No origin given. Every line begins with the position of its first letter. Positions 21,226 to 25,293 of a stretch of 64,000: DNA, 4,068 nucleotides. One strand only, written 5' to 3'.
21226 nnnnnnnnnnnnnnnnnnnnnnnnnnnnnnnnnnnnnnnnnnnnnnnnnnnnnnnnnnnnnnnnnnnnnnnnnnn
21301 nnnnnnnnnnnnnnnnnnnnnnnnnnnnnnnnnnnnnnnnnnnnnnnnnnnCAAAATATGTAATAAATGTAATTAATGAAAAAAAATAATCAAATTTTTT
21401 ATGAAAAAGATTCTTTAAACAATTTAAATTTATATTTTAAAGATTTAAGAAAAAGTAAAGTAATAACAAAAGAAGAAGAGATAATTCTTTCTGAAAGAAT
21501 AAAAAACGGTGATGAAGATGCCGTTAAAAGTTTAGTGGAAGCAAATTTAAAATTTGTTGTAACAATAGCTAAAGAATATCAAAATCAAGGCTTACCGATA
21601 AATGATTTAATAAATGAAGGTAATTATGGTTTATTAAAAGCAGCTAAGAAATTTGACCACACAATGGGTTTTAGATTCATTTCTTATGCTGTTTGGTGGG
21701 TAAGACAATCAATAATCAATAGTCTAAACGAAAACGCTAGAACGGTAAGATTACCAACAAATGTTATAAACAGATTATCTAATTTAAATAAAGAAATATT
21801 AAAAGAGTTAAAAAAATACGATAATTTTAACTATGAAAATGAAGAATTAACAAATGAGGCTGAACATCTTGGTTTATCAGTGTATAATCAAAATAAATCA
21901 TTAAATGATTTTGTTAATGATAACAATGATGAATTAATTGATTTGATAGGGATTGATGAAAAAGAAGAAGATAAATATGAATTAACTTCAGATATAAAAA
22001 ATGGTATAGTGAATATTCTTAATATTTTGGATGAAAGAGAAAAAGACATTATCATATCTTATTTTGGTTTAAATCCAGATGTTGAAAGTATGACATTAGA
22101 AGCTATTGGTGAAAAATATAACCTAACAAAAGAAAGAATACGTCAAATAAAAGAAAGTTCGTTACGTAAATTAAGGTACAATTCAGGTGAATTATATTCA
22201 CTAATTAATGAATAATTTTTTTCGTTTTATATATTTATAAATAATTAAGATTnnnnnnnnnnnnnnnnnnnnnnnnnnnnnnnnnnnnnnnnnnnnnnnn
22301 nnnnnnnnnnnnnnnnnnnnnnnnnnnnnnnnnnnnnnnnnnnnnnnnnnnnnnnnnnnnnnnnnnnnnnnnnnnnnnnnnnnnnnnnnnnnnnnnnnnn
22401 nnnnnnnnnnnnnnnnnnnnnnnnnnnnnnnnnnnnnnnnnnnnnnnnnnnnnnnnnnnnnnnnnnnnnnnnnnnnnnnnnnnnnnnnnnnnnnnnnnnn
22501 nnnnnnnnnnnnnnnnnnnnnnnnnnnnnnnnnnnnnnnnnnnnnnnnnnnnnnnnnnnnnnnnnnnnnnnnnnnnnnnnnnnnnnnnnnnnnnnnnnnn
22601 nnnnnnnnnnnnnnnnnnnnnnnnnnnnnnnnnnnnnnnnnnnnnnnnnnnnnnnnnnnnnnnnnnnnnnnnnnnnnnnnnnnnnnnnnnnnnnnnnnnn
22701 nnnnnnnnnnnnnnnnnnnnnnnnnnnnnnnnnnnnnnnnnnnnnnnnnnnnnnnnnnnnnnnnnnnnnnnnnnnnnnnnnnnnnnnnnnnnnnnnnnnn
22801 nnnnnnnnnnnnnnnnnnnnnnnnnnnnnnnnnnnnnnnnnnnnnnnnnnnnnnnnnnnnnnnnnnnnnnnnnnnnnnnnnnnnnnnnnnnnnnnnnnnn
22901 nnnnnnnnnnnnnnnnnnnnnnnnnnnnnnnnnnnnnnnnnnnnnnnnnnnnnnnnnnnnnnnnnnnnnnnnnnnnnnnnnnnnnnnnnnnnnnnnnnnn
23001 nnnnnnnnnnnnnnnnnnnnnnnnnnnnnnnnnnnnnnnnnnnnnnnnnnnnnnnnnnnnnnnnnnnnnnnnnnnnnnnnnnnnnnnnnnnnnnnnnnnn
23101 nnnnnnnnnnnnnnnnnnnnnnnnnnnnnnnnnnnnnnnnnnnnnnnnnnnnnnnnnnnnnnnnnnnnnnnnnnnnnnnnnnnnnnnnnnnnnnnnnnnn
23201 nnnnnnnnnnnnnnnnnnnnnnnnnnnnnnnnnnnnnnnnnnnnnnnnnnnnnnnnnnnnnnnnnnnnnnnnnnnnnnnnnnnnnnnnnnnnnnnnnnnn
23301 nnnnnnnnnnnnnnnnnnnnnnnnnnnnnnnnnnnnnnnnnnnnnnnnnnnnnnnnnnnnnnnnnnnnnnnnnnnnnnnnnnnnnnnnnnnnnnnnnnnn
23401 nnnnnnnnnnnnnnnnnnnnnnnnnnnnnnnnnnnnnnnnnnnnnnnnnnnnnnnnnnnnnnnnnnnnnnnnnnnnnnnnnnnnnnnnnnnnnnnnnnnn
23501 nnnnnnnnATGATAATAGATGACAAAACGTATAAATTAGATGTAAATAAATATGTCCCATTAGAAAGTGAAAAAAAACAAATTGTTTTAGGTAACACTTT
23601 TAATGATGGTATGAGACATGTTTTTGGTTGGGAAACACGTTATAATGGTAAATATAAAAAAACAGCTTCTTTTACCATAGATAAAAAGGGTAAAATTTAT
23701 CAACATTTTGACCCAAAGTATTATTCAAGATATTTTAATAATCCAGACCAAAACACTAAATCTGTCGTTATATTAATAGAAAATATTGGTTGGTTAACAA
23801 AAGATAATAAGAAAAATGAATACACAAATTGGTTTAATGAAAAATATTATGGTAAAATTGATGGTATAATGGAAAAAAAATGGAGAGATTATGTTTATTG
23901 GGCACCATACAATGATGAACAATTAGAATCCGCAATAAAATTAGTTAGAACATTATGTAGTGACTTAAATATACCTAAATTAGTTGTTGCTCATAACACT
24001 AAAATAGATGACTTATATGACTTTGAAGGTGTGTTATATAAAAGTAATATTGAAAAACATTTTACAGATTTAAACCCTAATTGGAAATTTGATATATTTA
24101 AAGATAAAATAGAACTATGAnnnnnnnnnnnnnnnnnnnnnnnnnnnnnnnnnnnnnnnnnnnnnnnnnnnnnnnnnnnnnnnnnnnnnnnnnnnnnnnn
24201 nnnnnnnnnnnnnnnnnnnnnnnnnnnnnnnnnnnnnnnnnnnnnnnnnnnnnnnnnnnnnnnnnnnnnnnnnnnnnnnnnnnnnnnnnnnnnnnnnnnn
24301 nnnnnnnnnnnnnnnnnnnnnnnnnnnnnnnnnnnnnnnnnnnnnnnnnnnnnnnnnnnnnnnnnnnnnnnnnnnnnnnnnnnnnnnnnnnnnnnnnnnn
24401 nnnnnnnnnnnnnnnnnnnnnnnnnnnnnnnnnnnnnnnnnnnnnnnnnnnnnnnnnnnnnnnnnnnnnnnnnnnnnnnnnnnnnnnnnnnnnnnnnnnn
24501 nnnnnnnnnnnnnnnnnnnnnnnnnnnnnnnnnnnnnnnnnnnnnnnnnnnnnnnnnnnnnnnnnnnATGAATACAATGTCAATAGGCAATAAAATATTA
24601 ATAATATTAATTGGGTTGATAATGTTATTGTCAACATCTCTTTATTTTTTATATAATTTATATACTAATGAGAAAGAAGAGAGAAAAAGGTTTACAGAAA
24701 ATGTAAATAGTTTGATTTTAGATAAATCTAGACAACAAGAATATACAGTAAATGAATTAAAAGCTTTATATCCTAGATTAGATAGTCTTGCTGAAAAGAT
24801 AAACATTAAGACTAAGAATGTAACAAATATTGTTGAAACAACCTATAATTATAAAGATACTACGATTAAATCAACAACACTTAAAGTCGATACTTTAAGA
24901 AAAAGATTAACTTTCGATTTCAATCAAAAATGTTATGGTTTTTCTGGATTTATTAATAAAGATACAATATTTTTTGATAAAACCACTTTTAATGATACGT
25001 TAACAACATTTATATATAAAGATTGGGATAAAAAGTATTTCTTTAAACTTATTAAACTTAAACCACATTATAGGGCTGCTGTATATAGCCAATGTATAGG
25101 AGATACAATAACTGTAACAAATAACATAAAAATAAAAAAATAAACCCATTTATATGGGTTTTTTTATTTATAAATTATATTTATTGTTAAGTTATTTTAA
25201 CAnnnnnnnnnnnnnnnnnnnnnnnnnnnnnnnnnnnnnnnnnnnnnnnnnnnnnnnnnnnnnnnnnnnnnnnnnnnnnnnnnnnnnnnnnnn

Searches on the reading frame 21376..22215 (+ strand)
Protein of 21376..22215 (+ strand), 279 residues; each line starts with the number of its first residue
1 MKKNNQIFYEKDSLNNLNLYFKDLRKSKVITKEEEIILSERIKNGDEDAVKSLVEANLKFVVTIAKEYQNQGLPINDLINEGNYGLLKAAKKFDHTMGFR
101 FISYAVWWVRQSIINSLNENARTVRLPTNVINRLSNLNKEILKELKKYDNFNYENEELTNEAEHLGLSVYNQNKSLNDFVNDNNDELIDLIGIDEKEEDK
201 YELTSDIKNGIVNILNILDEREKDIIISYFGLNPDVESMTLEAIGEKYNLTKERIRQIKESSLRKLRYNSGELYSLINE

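Call 62: search_protein_families(library=pfam, proteins=[window:21376-22215:+], max_evalue=0.001)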
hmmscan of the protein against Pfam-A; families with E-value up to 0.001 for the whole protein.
window:21376-22215:+ (279 aa): 3 families
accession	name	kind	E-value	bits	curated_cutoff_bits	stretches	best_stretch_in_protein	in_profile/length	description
PF04542.20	Sigma70_r2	-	1.7e-16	60.2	24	1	53-122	1-70/71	Sigma-70 region 2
PF04545.22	Sigma70_r4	-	1.1e-13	50.9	24.1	1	215-267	2-49/50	Sigma-70, region 4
PF00140.25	Sigma70_r1_2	-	4.6e-07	30.1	22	1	17-47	3-33/34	Sigma-70 factor, region 1.2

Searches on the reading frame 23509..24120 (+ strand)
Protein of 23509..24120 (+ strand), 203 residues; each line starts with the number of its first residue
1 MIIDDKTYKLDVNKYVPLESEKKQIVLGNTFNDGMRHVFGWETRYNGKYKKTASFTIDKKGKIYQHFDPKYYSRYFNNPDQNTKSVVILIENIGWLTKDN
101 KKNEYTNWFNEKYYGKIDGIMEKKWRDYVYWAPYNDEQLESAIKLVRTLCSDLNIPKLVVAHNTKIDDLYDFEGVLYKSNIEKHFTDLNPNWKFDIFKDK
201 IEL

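Call 62: search_protein_families(library=pfam, proteins=[window:23509-24120:+], max_evalue=0.001)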
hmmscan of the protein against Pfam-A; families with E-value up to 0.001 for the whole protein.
window:23509-24120:+ (203 aa): 1 family
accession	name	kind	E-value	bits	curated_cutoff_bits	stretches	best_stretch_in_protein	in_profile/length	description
PF01510.30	Amidase_2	-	1.4e-09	38.8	26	1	47-165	33-126/131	N-acetylmuramoyl-L-alanine amidase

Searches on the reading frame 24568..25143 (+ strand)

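Call 62: search_protein_families(library=pfam, proteins=[window:24568-25143:+], max_evalue=0.001)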
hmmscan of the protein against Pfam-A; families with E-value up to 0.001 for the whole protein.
window:24568-25143:+ (191 aa): 1 family
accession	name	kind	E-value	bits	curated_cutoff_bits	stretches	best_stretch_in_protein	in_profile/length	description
PF20186.3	DUF6549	-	4.4e-05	23.9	27.4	1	59-191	38-167/167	Family of unknown function (DUF6549)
